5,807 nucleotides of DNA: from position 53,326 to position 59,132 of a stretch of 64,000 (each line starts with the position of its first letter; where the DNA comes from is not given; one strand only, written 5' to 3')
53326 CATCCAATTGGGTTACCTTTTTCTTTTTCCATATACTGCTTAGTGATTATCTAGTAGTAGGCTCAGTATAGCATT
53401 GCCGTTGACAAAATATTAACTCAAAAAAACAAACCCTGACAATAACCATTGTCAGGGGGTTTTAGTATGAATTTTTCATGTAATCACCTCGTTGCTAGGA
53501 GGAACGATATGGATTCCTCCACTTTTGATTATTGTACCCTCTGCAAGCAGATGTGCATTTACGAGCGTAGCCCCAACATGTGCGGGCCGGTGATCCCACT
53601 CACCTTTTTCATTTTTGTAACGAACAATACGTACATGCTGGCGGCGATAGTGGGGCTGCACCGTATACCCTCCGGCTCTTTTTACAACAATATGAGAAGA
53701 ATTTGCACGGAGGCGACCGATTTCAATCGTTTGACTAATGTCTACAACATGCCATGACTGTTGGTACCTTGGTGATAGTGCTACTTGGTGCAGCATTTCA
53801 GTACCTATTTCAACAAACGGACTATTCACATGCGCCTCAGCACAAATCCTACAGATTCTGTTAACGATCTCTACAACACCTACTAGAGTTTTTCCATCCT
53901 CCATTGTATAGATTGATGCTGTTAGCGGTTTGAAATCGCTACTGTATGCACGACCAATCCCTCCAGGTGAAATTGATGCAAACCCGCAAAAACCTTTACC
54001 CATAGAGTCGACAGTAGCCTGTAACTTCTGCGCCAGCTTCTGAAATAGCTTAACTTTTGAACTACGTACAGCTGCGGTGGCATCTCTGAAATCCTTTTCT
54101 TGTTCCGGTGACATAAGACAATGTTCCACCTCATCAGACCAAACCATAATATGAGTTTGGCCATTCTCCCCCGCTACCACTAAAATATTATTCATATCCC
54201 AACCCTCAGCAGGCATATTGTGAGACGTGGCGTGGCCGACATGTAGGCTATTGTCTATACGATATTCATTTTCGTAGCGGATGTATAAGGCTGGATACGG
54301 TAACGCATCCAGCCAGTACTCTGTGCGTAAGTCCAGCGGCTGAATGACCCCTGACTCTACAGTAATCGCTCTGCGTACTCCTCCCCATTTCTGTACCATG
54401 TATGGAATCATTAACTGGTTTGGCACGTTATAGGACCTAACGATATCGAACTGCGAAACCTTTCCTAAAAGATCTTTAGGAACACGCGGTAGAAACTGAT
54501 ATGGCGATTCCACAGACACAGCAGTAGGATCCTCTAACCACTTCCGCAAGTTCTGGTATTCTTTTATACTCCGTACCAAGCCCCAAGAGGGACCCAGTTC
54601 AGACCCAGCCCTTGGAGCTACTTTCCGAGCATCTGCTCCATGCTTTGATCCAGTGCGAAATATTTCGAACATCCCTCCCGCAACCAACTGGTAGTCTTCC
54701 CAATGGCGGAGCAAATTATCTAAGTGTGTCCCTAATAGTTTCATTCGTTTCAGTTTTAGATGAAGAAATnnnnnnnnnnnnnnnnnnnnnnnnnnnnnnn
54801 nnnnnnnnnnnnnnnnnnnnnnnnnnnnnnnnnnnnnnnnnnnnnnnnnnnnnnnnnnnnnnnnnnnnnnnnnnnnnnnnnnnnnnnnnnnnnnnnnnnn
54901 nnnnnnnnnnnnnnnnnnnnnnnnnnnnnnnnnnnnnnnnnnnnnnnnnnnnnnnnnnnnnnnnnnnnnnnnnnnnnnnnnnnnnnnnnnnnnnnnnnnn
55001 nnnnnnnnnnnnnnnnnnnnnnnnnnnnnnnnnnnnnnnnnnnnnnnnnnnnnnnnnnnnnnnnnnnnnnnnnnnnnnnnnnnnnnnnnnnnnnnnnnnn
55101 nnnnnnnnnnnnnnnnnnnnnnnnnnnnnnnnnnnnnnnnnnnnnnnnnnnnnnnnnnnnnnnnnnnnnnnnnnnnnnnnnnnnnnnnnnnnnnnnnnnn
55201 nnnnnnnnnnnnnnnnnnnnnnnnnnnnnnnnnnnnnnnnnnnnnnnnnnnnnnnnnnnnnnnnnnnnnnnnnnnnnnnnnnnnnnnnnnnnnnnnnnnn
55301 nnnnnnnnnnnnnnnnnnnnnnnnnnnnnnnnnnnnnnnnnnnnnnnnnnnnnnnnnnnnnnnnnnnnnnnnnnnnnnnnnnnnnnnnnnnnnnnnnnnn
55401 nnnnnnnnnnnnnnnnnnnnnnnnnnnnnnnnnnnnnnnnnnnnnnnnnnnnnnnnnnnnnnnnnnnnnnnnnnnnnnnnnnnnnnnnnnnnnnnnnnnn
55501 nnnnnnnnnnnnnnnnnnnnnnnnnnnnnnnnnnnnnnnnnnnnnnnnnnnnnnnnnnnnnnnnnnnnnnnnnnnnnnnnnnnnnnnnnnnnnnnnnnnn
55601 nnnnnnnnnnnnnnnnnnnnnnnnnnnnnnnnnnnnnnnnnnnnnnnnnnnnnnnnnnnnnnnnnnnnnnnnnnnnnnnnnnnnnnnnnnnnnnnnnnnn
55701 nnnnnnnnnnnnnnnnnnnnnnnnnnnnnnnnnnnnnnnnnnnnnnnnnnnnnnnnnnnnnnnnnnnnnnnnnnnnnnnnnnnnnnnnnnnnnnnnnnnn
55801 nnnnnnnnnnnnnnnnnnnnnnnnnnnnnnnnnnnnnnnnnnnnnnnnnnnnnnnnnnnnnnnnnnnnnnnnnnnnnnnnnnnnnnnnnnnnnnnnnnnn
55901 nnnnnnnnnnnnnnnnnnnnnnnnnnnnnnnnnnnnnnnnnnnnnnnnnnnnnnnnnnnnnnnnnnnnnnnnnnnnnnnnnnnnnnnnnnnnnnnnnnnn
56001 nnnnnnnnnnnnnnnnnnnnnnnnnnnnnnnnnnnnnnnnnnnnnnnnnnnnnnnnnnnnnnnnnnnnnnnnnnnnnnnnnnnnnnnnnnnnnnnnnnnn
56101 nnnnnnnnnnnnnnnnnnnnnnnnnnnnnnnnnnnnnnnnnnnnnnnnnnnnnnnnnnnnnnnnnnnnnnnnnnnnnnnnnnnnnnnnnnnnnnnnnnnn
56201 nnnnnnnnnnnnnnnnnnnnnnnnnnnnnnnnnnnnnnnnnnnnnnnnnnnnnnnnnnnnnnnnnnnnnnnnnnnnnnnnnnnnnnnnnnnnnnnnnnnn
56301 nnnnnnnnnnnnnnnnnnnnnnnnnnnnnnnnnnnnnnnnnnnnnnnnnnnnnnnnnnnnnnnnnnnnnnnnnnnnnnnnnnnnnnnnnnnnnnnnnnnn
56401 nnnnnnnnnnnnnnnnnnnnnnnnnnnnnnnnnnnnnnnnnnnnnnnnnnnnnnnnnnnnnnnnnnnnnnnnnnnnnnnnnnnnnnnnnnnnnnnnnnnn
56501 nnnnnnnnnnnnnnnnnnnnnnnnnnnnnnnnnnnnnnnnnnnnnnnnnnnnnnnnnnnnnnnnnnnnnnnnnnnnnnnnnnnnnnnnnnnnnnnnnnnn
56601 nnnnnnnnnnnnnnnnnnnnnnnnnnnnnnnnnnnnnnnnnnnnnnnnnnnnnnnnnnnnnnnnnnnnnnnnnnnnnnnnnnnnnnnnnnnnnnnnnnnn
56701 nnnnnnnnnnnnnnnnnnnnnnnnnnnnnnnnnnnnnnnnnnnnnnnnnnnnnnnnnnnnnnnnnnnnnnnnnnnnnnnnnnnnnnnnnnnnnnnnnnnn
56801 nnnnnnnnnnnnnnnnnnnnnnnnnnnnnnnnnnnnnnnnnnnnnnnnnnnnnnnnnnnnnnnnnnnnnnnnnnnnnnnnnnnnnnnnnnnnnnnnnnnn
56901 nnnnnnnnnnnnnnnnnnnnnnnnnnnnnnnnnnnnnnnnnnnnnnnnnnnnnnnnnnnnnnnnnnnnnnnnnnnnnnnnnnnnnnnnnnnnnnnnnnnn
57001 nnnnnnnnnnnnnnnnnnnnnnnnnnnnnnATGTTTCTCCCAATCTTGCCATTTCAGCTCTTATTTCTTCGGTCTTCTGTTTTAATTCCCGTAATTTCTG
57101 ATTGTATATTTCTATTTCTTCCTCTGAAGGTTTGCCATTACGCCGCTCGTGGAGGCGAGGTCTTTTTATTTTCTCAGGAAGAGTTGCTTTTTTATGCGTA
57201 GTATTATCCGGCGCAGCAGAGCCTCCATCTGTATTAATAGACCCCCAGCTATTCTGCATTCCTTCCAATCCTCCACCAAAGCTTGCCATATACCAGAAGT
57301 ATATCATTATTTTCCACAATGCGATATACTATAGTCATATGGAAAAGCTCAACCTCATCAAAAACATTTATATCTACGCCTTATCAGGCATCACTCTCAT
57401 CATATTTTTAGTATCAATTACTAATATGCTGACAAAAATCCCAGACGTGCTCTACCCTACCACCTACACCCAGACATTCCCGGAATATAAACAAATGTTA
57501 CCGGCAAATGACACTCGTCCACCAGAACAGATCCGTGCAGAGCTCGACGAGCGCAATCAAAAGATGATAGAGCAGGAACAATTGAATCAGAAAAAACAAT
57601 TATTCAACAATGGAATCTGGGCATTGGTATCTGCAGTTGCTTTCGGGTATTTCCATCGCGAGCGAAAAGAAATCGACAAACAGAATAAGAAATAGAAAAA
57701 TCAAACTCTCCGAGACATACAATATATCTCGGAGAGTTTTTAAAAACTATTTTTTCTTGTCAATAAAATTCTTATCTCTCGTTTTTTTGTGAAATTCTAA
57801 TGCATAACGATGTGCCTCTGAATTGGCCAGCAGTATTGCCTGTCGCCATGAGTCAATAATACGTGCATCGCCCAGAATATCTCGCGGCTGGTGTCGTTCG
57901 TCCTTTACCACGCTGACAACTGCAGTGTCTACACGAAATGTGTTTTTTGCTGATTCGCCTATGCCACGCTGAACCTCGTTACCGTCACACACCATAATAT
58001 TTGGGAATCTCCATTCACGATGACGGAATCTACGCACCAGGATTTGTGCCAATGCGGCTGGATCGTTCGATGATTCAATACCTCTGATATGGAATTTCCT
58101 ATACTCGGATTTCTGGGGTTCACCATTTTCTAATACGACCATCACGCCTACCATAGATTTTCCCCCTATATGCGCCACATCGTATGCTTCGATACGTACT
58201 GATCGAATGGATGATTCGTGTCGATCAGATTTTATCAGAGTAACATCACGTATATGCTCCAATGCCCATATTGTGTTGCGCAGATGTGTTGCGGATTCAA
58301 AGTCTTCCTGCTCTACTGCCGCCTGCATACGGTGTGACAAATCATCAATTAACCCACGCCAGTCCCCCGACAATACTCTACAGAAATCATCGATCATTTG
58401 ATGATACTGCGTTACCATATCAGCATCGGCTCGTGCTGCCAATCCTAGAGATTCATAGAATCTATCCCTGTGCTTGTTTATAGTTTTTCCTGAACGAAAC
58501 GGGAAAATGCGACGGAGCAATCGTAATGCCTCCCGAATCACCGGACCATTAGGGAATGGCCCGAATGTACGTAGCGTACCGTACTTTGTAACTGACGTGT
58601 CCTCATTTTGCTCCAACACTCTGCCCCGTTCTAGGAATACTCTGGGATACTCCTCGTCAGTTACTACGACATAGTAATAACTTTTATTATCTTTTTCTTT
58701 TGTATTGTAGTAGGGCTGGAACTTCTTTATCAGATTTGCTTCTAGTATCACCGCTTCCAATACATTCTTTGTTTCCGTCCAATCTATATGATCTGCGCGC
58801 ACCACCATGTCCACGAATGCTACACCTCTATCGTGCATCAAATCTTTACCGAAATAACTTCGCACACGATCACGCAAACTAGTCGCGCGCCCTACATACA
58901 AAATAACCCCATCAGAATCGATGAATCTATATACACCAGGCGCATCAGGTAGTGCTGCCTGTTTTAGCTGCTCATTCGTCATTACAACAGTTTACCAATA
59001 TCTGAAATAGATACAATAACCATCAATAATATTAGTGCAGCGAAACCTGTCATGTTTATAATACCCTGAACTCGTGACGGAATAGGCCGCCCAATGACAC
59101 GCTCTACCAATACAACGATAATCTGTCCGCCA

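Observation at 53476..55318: Orphan divergent gene pair: 422-aa unknown protein and an HExxH metallopeptidase-like protein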

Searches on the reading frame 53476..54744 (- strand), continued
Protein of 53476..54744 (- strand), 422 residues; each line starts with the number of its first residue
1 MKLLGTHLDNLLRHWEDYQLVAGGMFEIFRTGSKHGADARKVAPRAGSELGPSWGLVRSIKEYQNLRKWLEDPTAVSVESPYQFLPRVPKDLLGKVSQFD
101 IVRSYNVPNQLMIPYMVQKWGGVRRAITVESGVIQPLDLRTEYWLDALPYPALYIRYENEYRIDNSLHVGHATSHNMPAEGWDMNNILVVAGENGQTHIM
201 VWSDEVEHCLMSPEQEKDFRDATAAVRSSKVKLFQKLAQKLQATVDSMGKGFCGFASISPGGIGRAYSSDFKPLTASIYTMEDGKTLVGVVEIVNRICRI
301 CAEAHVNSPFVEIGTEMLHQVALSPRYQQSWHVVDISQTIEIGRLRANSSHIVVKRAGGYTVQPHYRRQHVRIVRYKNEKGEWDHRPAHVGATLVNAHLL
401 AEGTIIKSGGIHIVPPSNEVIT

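Call 83: find_encoding_contigs(protein=P0008, flank=8000, max_places=3)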
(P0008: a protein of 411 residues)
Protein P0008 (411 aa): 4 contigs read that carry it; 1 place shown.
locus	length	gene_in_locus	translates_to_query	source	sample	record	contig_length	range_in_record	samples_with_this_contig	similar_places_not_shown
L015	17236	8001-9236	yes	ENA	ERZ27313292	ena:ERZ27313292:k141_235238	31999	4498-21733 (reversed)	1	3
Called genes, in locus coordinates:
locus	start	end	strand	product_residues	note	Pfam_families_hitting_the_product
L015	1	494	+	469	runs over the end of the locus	PF13406:SLT_2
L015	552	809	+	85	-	PF01197:Ribosomal_L31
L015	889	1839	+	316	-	PF03462:PCRF, PF00472:RF-1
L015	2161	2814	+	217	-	-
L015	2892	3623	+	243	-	PF00590:TP_methylase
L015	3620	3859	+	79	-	-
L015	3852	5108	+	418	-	PF00595:PDZ, PF13180:PDZ_2, PF17820:PDZ_6, PF03572:Peptidase_S41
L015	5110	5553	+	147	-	PF01281:Ribosomal_L9_N, PF03948:Ribosomal_L9_C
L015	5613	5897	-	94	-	PF01016:Ribosomal_L27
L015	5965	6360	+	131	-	-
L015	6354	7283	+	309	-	PF00188:CAP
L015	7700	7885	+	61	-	-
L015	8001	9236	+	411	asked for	-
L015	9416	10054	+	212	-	PF04542:Sigma70_r2 (weak)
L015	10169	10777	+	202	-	-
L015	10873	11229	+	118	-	-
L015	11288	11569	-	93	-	-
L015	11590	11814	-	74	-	-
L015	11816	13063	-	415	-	PF13742:tRNA_anti_2, PF02601:Exonuc_VII_L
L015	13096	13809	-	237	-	PF00106:adh_short, PF08659:KR, PF23441:SDR (weak), PF13561:adh_short_C2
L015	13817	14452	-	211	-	PF00881:Nitroreductase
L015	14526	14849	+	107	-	PF01638:HxlR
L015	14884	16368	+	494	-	PF00364:Biotin_lipoyl (faint), PF25917:BSH_RND, PF25984:BSH_YknX (faint), PF25989:YknX_C (weak)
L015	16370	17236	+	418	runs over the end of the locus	PF02687:FtsX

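Call 84: find_encoding_contigs(protein=P0010, flank=8000, max_places=3)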
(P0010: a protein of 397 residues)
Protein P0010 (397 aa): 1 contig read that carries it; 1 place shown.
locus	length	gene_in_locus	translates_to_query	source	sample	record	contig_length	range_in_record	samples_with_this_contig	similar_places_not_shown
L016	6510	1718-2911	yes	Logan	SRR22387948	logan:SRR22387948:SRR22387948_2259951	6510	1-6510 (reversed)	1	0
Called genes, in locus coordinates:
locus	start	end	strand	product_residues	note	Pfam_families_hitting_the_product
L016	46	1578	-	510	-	PF00117:GATase, PF07722:Peptidase_C26 (weak), PF02540:NAD_synthase (weak), PF00958:GMP_synt_C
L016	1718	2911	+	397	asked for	-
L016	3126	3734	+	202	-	PF07553:Lipoprotein_Ltp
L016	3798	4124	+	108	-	-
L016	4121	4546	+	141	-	PF03652:RuvX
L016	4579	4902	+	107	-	PF01588:tRNA_bind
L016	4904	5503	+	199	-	PF09335:VTT_dom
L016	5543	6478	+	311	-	PF11104:PilM_2 (faint)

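Call 85: find_encoding_contigs(protein=P0014, flank=8000, max_places=3)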
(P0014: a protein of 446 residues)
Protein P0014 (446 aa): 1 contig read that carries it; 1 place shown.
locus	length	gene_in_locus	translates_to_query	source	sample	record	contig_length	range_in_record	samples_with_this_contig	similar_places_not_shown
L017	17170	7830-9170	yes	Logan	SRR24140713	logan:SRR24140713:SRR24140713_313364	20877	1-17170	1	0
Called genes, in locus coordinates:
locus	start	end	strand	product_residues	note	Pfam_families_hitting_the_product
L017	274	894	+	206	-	PF00297:Ribosomal_L3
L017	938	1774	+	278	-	PF00573:Ribosomal_L4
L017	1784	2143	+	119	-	PF00276:Ribosomal_L23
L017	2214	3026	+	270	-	PF00181:Ribosomal_L2_N, PF03947:Ribosomal_L2_C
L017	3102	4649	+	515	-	PF26109:WHD_BrxR (faint)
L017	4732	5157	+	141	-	-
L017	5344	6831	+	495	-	PF00117:GATase, PF07722:Peptidase_C26, PF02540:NAD_synthase (weak), PF00764:Arginosuc_synth (weak), PF00958:GMP_synt_C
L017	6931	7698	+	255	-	PF25084:LbH_EIF2B (faint), PF25087:GMPPB_C (faint), PF00132:Hexapep, PF14602:Hexapep_2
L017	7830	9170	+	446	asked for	-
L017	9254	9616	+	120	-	-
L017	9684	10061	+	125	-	PF01219:DAGK_prokar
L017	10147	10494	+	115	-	PF00203:Ribosomal_S19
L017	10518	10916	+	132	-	PF00237:Ribosomal_L22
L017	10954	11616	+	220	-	PF07650:KH_2, PF00189:Ribosomal_S3_C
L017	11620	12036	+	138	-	PF00252:Ribosomal_L16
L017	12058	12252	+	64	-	PF00831:Ribosomal_L29 (weak)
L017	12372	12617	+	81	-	PF00366:Ribosomal_S17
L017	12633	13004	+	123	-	PF00238:Ribosomal_L14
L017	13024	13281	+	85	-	PF00467:KOW (weak), PF17136:ribosomal_L24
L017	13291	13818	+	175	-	PF00281:Ribosomal_L5, PF00673:Ribosomal_L5_C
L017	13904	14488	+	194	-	-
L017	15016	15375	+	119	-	PF00410:Ribosomal_S8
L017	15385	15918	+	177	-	PF00347:Ribosomal_L6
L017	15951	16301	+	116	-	PF00861:Ribosomal_L18p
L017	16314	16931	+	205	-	PF00333:Ribosomal_S5, PF03719:Ribosomal_S5_C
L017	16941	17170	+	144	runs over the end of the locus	PF00828:Ribosomal_L27A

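Call 98: search_protein_families(library=ncbifam, alignment_id=A3, max_evalue=0.1)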
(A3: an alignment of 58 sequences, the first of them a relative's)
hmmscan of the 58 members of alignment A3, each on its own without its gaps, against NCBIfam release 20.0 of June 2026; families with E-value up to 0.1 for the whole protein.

A. member 1, P0001 (422 aa): 0 families

B. families by the number of members that match (of 58 scanned): 10 families
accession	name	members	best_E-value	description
NF043021.1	T4SS_AnkF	1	5.3e-05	Dot/Icm T4SS effector AnkF/LegA14/Ceg31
NF011144.0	PRK14555.2-2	1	0.025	RNA-binding protein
NF006350.0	PRK08575.1-4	1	0.03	5-methyltetrahydropteroyltriglutamate--homocysteine methyltransferase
TIGR02449.1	TIGR02449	1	0.032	TIGR02449 family protein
NF006458.0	PRK08840.1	1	0.046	replicative DNA helicase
NF047558.1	TPR_END_plus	1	0.058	TPR end-of-group domain-containing protein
NF003241.0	PRK04199.1-6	1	0.066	50S ribosomal protein L16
NF008275.0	PRK11053.1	1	0.083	oxygen-insensitive NAD(P)H nitroreductase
NF009183.0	PRK12531.1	1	0.091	RNA polymerase sigma factor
NF009979.0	PRK13444.1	1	0.096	F0F1 ATP synthase subunit epsilon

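Call 99: find_related_loci(query=A2, collection=metagenome_contigs, flank=8000)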
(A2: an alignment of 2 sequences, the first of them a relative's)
Query A2 (422 aa) in metagenome_contigs; peptide patterns used: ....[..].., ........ (x = any residue, [..] = any of these).
109 stretches matched a pattern, but none encodes a relative of the query by tblastn (E <= 1e-3).

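Call 102: find_related_loci(query=A7, collection=viral_contigs, flank=8000)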
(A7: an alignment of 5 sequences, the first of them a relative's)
Query A7 (408 aa) in viral_contigs; peptide patterns used: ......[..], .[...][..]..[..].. (x = any residue, [..] = any of these).
99 stretches matched a pattern, but none encodes a relative of the query by tblastn (E <= 1e-3).

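Call 103: find_related_loci(query=A8, collection=viral_contigs, flank=8000)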
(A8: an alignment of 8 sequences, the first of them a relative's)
Query A8 (444 aa) in viral_contigs; peptide patterns used: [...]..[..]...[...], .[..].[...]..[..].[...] (x = any residue, [..] = any of these).
62 stretches matched a pattern, but none encodes a relative of the query by tblastn (E <= 1e-3).

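Call 104: search_dna_similar(query=P0001, collection=phages, mode=protein, max_evalue=0.1, max_rows=10)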
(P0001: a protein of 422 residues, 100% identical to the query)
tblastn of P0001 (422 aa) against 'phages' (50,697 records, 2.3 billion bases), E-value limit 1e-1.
No match.

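Call 105: search_dna_similar(query=P0001, collection=plasmids, mode=protein, max_evalue=0.1, max_rows=10)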
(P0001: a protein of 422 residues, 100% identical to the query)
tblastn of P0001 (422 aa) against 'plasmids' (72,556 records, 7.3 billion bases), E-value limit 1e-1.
No match.

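Call 106: search_dna_similar(query=P0006, collection=phages, mode=protein, max_evalue=0.01, max_rows=10)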
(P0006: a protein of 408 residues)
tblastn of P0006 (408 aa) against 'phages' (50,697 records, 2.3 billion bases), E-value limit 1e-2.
No match.

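Call 107: search_dna_similar(query=P0021, collection=phages, mode=protein, max_evalue=0.01, max_rows=10)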
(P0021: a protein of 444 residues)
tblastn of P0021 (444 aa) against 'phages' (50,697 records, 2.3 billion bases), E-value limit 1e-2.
No match.

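Call 109: search_protein_families(library=padloc, alignment_id=A3, max_evalue=0.01)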
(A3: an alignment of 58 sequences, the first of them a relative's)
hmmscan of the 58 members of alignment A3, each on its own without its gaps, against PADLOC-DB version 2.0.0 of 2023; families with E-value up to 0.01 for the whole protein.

A. member 1, P0001 (422 aa): 0 families

B. families by the number of members that match (of 58 scanned): 1 family
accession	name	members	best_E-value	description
PDLC02909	Csa3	1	0.0086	-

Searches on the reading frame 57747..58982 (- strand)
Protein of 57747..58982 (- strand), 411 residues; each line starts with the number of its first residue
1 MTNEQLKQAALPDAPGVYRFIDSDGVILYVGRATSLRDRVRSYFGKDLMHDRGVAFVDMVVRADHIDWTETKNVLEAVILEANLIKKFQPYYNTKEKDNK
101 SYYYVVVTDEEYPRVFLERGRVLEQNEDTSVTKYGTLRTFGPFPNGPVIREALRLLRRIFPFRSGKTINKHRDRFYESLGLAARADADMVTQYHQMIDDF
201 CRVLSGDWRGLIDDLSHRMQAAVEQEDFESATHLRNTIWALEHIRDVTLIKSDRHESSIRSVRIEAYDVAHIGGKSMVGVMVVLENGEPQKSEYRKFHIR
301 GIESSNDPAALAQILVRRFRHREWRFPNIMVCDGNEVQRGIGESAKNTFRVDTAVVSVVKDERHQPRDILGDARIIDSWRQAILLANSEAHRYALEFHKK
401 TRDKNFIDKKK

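Call 86: list_cluster_members(proteins=[P0001, P0003, window:57747-58982:-, window:55369-56880:+, P0014, P0008])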
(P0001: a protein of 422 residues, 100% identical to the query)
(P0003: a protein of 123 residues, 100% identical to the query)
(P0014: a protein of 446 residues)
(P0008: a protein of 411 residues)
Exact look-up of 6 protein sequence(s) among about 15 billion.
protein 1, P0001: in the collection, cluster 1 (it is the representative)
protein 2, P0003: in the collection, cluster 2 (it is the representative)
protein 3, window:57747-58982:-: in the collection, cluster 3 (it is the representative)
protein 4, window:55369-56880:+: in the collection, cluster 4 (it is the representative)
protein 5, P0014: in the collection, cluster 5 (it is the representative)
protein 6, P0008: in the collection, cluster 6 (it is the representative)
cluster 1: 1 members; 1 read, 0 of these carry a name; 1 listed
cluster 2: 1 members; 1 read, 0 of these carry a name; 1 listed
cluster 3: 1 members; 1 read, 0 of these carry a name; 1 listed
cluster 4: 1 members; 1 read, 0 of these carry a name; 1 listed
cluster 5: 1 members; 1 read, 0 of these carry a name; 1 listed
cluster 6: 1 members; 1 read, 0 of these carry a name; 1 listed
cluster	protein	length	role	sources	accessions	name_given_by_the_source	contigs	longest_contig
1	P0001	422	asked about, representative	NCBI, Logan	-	-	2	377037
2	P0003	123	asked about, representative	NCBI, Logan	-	-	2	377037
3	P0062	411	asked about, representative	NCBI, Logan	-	-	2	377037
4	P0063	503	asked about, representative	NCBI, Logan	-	-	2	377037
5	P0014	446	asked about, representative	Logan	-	-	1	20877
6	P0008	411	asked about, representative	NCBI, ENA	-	-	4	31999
